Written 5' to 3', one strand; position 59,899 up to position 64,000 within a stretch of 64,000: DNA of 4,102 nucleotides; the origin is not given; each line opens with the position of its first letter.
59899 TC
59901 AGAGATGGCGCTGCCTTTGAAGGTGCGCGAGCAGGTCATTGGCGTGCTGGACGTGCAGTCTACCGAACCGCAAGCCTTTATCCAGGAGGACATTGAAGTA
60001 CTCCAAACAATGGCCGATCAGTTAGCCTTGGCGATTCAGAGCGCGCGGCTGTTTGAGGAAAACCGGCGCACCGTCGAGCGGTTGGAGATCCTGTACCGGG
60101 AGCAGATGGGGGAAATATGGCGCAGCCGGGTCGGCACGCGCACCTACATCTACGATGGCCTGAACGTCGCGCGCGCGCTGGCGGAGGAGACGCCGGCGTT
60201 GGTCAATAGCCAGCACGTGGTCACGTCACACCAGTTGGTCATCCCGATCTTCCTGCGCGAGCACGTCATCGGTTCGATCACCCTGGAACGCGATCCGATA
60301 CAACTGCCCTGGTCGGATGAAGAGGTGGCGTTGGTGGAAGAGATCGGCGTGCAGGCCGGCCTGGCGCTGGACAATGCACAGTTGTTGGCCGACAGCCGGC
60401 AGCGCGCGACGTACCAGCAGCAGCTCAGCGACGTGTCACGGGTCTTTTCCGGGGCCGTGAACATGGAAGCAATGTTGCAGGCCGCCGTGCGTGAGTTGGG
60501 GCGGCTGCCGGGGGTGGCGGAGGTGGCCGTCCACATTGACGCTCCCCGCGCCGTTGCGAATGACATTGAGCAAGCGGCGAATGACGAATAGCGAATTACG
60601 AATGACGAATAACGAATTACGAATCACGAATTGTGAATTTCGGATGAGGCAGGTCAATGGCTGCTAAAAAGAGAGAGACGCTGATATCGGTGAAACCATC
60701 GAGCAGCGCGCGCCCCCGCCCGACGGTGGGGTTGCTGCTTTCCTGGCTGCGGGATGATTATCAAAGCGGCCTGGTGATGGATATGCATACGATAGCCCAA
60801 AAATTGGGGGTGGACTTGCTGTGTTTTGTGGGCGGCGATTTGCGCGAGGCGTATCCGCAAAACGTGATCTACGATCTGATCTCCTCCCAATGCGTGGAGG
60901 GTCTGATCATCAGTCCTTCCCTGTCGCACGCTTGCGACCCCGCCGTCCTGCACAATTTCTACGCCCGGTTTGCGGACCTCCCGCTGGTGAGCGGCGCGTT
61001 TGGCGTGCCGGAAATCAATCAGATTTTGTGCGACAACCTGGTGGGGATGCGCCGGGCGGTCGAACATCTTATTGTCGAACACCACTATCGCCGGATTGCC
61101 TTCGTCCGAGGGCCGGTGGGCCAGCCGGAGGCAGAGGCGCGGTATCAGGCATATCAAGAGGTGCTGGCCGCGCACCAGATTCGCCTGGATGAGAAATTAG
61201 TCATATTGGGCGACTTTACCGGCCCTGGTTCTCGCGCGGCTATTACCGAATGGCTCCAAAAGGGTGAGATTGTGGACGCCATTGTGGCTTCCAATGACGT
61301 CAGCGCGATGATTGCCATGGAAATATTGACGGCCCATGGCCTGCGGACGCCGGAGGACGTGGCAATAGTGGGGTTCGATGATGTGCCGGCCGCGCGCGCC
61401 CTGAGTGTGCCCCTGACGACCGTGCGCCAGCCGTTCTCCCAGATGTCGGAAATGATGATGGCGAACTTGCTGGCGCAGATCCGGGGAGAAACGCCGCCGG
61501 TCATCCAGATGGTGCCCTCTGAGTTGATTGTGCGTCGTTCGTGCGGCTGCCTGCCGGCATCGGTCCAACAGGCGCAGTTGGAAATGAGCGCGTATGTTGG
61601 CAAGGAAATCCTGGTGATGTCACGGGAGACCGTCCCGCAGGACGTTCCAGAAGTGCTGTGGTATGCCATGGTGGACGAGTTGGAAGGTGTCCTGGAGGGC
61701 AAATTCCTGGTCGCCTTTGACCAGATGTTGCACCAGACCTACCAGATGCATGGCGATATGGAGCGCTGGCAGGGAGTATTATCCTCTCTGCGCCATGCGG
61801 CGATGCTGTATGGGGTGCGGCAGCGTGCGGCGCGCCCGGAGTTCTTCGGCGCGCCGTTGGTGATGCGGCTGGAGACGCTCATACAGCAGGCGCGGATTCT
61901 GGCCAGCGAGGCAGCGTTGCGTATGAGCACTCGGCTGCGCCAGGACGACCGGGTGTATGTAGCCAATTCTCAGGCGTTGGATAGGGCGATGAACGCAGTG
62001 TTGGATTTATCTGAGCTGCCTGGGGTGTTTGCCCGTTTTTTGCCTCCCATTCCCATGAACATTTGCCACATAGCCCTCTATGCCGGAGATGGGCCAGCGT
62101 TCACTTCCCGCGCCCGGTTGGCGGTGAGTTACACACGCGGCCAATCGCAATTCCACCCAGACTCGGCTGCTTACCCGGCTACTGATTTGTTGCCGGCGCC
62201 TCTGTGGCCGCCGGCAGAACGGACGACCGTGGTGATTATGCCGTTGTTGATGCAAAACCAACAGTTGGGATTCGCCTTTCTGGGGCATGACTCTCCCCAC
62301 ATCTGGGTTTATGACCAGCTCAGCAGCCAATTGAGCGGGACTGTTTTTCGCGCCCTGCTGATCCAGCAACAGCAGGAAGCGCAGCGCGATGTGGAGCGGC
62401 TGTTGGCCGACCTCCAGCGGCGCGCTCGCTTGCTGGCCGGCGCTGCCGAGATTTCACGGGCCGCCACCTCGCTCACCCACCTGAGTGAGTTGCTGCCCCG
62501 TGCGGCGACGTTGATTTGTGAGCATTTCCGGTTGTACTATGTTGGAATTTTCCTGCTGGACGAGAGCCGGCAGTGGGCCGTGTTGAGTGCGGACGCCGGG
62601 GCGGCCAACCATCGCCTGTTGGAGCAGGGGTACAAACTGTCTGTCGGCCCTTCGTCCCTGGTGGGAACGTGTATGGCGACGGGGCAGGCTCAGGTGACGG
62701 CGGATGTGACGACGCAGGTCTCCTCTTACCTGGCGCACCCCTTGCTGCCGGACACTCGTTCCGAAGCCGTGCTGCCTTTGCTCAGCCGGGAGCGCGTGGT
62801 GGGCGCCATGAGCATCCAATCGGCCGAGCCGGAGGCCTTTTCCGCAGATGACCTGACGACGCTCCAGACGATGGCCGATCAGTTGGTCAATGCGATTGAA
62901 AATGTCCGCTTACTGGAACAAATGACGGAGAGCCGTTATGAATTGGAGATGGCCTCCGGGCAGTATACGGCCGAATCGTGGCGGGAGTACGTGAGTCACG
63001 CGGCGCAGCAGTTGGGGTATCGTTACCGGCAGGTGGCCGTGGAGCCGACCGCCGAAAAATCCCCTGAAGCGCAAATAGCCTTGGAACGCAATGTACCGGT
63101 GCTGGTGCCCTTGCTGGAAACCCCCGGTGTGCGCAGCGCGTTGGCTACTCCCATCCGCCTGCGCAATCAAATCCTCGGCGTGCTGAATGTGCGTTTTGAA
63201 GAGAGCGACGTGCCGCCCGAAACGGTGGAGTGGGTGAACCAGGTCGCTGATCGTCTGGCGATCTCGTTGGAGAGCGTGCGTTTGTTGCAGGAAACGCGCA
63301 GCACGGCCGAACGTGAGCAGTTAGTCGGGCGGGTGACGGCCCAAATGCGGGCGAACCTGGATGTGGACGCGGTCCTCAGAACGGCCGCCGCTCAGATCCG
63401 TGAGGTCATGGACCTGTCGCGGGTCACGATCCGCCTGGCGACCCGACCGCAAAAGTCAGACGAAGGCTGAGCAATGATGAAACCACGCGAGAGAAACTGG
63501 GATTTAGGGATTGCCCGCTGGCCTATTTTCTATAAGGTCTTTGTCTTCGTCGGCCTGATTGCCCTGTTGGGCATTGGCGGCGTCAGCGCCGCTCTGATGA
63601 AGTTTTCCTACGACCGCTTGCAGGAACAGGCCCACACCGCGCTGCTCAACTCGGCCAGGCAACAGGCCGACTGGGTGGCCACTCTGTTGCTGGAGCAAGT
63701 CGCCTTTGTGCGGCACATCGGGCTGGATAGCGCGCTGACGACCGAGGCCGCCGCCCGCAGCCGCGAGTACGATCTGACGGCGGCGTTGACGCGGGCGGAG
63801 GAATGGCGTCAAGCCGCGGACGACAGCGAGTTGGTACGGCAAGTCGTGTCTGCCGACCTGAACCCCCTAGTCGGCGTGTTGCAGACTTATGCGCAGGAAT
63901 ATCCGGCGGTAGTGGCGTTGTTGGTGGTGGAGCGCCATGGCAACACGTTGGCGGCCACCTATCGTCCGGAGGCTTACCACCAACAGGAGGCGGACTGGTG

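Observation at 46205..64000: Tandem array of eight paralogous, output-less HAMP/GAF multi-sensor proteins behind a two-receiver plus GAF-histidine-kinase module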

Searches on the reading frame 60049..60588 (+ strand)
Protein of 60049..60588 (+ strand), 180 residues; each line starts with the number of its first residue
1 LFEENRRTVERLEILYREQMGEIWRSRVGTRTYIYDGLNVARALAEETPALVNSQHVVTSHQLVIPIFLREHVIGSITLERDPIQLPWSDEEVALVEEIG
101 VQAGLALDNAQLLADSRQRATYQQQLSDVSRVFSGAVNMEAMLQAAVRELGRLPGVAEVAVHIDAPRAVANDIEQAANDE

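Call 53: search_protein_representatives(alignment_id=A3)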
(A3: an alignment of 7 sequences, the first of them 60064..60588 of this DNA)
Query: 7 sequences, 184 profile positions. Proteins with E-value up to 0.001 (for the whole library): 112852; up to 1e-10: 45725; up to 1e-30: 11517. The best 150 are listed.
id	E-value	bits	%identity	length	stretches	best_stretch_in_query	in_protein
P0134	2.3e-212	715.5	-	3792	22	45-167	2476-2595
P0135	1.1e-206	697.1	-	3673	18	57-165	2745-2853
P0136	4.5e-178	603.8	-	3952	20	43-170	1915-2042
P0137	3.2e-177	601.0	-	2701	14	50-160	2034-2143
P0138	2.0e-175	595.1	-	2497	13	60-167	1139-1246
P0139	2.3e-173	588.4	-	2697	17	50-170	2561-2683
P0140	6.7e-173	586.9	-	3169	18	61-169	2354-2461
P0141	2.0e-172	585.4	-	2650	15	62-168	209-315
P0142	5.3e-168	570.9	-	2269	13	61-159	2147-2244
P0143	1.2e-165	563.3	-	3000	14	55-141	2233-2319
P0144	3.0e-159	542.4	-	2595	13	47-171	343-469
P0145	9.5e-159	540.8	-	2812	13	60-168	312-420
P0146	6.7e-158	538.0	-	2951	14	55-170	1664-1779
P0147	1.2e-156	533.9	-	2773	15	51-169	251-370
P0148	7.8e-156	531.3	-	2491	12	59-165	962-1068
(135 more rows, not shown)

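Call 63: predict_structure(alignment_id=A4)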
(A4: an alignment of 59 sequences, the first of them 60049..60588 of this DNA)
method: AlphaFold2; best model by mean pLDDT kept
length: 180 residues; sequences in the alignment: 59
mean_pLDDT: 79.7   pTM: 0.52
mean pLDDT of the five models: 79.7, 76.4, 75.1, 74.9, 67.5
residues with pLDDT >= 90: 38; 70-90: 107; 50-70: 33; < 50: 2
segments of 3 or more residues with pLDDT < 50: none
pLDDT, mean of each block of 10 residues (from residue 1): 89 83 74 77 64 69 87 85 90 92 90 91 89 68 82 86 66 52
secondary structure, 60 per line:
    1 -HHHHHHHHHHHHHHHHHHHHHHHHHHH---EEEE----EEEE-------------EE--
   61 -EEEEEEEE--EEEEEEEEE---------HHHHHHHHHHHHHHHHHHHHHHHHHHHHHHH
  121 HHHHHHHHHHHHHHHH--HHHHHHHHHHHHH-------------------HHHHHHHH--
elements in order: H2-28 E32-35 E40-43 E62-69 E72-80 H90-136 H139-151 H171-178

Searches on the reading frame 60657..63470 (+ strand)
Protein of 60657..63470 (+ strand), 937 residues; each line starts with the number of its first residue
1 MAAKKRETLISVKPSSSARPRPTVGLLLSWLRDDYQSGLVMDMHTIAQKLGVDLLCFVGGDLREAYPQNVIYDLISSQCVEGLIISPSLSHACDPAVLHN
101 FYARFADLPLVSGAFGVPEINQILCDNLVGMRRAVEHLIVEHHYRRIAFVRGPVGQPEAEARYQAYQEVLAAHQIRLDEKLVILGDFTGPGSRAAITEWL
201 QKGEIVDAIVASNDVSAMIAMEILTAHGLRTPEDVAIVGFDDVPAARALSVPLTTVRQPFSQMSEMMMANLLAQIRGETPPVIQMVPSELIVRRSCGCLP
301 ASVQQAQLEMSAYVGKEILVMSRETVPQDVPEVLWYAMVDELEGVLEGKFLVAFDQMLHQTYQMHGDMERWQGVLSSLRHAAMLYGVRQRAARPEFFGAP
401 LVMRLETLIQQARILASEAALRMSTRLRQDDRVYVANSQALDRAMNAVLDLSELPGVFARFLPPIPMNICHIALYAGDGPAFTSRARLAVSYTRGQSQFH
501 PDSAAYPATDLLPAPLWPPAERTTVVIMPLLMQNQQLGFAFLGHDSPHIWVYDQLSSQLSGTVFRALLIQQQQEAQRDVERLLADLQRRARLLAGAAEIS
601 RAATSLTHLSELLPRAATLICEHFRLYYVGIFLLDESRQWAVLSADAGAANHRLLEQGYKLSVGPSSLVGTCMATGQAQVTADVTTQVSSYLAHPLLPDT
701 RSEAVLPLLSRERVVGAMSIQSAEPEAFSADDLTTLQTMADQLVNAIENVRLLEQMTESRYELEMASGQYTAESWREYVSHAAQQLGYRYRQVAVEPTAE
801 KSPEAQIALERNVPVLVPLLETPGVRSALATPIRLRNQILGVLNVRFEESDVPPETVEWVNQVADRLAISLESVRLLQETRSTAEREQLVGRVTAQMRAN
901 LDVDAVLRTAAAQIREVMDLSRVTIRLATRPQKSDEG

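Call 4: search_protein_families(library=pfam, proteins=[window:60657-63470:+], max_evalue=0.01)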
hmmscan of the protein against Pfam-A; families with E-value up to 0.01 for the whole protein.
window:60657-63470:+ (937 aa): 6 families
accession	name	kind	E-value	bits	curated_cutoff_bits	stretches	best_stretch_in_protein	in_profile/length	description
PF13377.12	Peripla_BP_3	-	1.9e-29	103.3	26.5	1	136-296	2-167/167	Periplasmic binding protein-like domain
PF13185.12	GAF_2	-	1.9e-25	90.1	28.6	2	609-748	4-136/136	GAF domain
PF01590.32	GAF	-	1.6e-21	77.6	22.4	2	609-747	2-133/133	GAF domain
PF13492.12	GAF_3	-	2.9e-15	57.3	27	1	611-749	4-129/129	GAF domain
PF00532.27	Peripla_BP_1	-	5.7e-13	49.4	22.2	1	22-268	2-258/281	Periplasmic binding proteins and sugar binding domain of LacI family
PF13407.12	Peripla_BP_4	-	2.2e-10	41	35.1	1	145-277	122-256/258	Periplasmic binding protein domain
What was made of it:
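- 60657..63470 (+): Receptor paralog G: cytoplasmic LacI-type ligand-binding domain (no TM), long linker, GAF, reduced GAF, stub. Pfam Peripla_BP_3 1.9e-29, Peripla_BP_1 and GAF (call 4).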

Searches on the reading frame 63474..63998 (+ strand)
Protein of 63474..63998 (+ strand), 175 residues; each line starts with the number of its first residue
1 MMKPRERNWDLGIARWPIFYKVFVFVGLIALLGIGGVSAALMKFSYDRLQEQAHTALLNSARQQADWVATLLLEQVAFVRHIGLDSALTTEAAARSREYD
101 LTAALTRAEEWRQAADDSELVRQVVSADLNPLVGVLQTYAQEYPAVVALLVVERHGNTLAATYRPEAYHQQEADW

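Call 15: search_protein_families(library=pfam, proteins=[window:63474-63998:+], max_evalue=0.01)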
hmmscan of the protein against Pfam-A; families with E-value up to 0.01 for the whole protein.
window:63474-63998:+ (175 aa): 0 families
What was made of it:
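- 63474..64000 (+): Receptor paralog H, N-terminal 175 residues only (one TM plus the start of a periplasmic domain). The window ends here. No Pfam hit (call 15).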
